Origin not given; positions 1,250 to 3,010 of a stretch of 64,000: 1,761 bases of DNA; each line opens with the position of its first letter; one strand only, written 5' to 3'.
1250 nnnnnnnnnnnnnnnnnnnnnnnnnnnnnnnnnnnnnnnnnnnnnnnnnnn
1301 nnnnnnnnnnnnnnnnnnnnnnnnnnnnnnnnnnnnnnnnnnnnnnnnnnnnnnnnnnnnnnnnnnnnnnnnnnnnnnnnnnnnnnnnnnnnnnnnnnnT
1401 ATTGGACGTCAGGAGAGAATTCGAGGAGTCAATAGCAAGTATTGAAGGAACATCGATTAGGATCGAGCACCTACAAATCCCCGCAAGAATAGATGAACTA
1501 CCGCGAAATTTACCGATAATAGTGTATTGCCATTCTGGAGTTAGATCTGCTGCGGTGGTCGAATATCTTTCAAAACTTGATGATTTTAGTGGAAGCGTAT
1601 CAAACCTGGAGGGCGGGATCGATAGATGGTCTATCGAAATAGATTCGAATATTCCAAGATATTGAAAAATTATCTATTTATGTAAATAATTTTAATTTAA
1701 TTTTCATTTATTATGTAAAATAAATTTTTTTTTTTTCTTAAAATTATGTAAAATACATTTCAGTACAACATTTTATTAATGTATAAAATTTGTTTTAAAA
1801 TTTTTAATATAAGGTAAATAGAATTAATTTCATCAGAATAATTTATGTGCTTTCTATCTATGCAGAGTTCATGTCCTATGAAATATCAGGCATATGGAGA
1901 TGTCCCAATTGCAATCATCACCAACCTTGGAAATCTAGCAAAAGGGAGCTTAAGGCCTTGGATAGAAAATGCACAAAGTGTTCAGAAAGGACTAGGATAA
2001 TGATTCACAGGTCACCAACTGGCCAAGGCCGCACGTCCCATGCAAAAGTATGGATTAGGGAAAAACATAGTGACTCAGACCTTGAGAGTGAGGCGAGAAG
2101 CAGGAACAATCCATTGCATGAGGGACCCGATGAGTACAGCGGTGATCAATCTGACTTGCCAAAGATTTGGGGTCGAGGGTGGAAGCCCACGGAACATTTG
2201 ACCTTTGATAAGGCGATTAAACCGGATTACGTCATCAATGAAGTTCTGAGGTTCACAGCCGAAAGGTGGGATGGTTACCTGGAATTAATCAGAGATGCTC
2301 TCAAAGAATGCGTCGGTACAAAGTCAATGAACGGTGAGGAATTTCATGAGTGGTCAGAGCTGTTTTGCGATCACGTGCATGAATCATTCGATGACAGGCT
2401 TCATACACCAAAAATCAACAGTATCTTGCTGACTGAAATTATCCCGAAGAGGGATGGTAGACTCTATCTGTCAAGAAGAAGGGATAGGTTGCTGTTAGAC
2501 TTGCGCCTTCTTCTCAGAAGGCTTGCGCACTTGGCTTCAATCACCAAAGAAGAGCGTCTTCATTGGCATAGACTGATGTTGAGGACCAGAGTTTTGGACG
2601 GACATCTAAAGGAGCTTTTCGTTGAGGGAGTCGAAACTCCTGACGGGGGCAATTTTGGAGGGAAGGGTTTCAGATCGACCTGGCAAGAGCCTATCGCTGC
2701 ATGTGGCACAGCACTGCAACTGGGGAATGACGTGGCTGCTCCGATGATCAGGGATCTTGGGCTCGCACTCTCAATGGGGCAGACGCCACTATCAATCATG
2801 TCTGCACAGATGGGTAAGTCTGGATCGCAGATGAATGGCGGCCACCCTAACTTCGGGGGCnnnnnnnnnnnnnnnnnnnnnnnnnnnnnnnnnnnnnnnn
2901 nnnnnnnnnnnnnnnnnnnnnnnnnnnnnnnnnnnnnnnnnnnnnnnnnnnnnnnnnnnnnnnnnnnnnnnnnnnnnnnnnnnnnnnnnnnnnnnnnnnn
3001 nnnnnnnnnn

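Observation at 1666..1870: About 180 bp extreme-AT island with three 33-34 bp phased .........(A/T) repeats upstream of the fused E1 gene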

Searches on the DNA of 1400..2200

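Call 9: search_rna_families(source=window, start=1400, end=2200, threshold=evalue, max_evalue=10)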
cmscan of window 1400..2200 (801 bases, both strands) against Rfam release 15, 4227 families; matches with E-value up to 10: 5.
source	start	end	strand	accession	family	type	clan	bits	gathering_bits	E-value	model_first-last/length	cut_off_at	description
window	1808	1869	-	RF02280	TtnuCD3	Gene; snRNA; snoRNA; CD-box;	-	19.3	70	5.2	1-72/72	no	Tetrahymena snoRNA TtnuCD3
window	1947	2020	-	RF01641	ceN53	Gene; snRNA; snoRNA; CD-box;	-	15.7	50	4.6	1-74/74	no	Caenorhabditis snoRNA ceN53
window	1865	1927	-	RF00530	snoMe28S-Cm2645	Gene; snRNA; snoRNA; CD-box;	CL00069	15.2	48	7.2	1-75/75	no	Small nucleolar RNA Me28S-Cm2645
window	1862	1960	-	RF01866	ceN33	Gene; snRNA; snoRNA; CD-box;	-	13.9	75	6.8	1-118/118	no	C. elegans snoRNA ceN33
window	2126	2182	+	RF01276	sR53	Gene; snRNA; snoRNA; CD-box;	-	11.9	49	5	1-60/60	no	Small nucleolar RNA sR53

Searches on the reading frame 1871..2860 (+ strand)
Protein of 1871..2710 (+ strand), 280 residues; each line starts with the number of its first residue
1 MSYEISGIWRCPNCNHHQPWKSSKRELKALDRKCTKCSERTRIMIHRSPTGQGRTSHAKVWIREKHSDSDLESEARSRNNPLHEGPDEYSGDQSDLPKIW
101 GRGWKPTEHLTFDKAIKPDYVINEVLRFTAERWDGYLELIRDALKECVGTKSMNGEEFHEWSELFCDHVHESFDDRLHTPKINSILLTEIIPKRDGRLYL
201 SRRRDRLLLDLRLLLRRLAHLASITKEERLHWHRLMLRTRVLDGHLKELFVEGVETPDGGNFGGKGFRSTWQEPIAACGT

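Call 32: find_related_loci(query=A1, collection=metagenome_contigs, flank=2500)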
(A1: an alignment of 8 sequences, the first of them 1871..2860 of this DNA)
Query A1 (330 aa) in metagenome_contigs; peptide patterns used: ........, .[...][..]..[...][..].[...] (x = any residue, [..] = any of these).
600 stretches matched a pattern (row limit reached: there are more); 467 encode a relative of the query (tblastn E <= 1e-3); the best 80 are kept; 80 distinct loci.
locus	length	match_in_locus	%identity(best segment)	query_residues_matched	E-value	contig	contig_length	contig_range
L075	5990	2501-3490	76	1-330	7e-164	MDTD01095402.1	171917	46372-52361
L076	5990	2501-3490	75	1-330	5e-161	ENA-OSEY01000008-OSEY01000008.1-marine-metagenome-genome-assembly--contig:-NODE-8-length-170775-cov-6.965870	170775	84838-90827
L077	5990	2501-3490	60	1-330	2e-134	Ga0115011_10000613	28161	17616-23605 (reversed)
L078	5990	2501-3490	61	1-330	8e-134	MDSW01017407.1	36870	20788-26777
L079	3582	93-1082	63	1-330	4e-134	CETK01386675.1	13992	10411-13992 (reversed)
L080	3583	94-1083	63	1-330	9e-134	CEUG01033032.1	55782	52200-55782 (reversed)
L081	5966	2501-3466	60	1-322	3e-130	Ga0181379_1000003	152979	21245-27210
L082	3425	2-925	60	23-330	3e-119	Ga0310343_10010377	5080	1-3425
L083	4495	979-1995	50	7-330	8e-103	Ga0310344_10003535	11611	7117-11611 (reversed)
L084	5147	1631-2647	49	7-330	6e-102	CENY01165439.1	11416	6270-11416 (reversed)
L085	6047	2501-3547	48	1-330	1e-100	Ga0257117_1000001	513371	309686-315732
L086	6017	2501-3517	49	7-330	2e-100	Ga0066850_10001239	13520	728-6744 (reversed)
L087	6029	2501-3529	47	7-330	3e-98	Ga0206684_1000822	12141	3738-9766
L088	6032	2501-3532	46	7-330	8e-98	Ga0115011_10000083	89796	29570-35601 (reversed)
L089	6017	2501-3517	47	7-330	6e-98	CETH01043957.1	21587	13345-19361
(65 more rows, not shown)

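Call 42: search_protein_families(library=pfam, proteins=[window:1871-2710:+], max_evalue=10)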
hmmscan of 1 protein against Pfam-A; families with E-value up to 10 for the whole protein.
window:1871-2710:+ (280 aa): 2 families
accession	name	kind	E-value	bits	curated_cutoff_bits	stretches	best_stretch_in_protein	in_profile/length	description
PF25206.1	DUF7836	-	0.91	9.8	26.7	1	10-43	9-42/59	Domain of unknown function (DUF7836)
PF14311.12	DUF4379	-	3.3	8.4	24.5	1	9-40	28-56/56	Probable Treble clef zinc finger domain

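Call 43: search_solved_structures(query=A1, max_evalue=1, show_alignments=1)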
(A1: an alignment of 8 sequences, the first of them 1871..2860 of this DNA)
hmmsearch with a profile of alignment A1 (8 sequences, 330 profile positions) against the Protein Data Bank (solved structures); distinct sequences matched with E-value up to 1: 0.

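Call 50: predict_structure(alignment_id=A2)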
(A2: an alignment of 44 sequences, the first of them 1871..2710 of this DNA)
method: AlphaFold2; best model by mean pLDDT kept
length: 280 residues; sequences in the alignment: 44
mean_pLDDT: 80.9   pTM: 0.72
mean pLDDT of the five models: 80.9, 80.9, 80.6, 80.0, 79.4
residues with pLDDT >= 90: 81; 70-90: 148; 50-70: 43; < 50: 8
segments of 3 or more residues with pLDDT < 50: 48-55
pLDDT, mean of each block of 10 residues (from residue 1): 76 88 76 88 61 56 80 86 59 71 90 94 96 90 86 95 94 82 78 79 92 96 90 83 79 79 64 60
secondary structure, 60 per line:
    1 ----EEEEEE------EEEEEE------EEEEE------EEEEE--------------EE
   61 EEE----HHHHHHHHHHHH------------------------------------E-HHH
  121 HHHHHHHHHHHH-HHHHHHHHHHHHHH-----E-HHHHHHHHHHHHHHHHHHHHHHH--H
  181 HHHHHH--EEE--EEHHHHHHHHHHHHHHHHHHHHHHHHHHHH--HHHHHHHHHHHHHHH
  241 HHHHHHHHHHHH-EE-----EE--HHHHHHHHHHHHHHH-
elements in order: E5-10 E17-22 E29-33 E40-44 E59-63 H68-79 H118-132 H134-147 H155-177 H180-186 E189-191 H196-223 H226-252 H265-279

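Call 53: fold_search(model_id=the predicted structure, library=pdb)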
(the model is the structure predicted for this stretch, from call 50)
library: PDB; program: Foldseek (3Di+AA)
matches with E <= 10: 139; with E <= 0.001: 0
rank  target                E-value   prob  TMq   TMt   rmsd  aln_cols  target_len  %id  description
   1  3ir9_A                5.7e-01  0.51  0.14  0.23   6.8        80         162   14  C-terminal domain of Peptide Chain Release Factor from Methanosarcina mazei. (released 2009-09-01)
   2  7qca_SBB              8.4e-01  0.47  0.13  0.37   6.4        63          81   17  Spraguea lophii ribosome (released 2022-11-30)
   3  3ir9_B                1.1e+00  0.21  0.13  0.21   6.8        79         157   16  C-terminal domain of Peptide Chain Release Factor from Methanosarcina mazei. (released 2009-09-01)
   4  9cz4                  1.1e+00  0.09  0.16  0.14  17.8       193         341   13  Crystal Structure (I) of human farnesyl pyrophosphate synthase in complex with a cryptic pocket ligand, CL03049 (released 2025-10-29)
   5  7qep_D7               1.2e+00  0.41  0.14  0.41   4.7        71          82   13  Cryo-EM structure of the ribosome from Encephalitozoon cuniculi (released 2022-02-09)
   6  6hix_Be               1.4e+00  0.57  0.14  0.37   3.3        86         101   13  Cryo-EM structure of the Trypanosoma brucei mitochondrial ribosome - This entry contains the large mitoribosomal subu (released 2018-09-26)
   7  4lpg                  1.4e+00  0.08  0.16  0.14  19.2       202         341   12  Crystal structure of human FPPS in complex with CL01131 (released 2014-06-25)
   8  4bts_A6               1.5e+00  0.57  0.14  0.45   3.5        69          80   13  THE CRYSTAL STRUCTURE OF THE EUKARYOTIC 40S RIBOSOMAL SUBUNIT IN COMPLEX WITH EIF1 AND EIF1A (released 2013-07-17)
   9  4af1                  1.5e+00  0.51  0.12  0.09   2.7        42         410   26  Archeal Release Factor aRF1 (released 2013-03-20)
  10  4ywm_A                1.8e+00  0.18  0.12  0.13  17.6        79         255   14  Pyrococcus furiosus MCM N-terminal domain beta-turn triple mutant pentameric ring (released 2015-09-23)
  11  2ibi_A                1.8e+00  0.14  0.12  0.11   6.4        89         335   12  Covalent Ubiquitin-USP2 Complex (released 2006-10-24)
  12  8ts1_A                1.8e+00  0.04  0.16  0.16  21.7       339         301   11  Cryo-EM structure of human MRS2 with Mg2+ (released 2024-08-14)
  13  4ywl_A                2.2e+00  0.15  0.12  0.13  17.8        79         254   13  Pyrococcus furiosus MCM N-terminal domain F179A point mutant pentameric ring (released 2015-09-23)
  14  4pof_A                2.2e+00  0.15  0.12  0.13  17.9        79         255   13  PfMCM N-terminal domain without DNA (released 2014-04-09)
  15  5xu8_A                2.2e+00  0.13  0.12  0.11   6.4        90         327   12  Crystal structure of human USP2 in complex with ubiquitin and 6-thioguanine (released 2018-02-28)
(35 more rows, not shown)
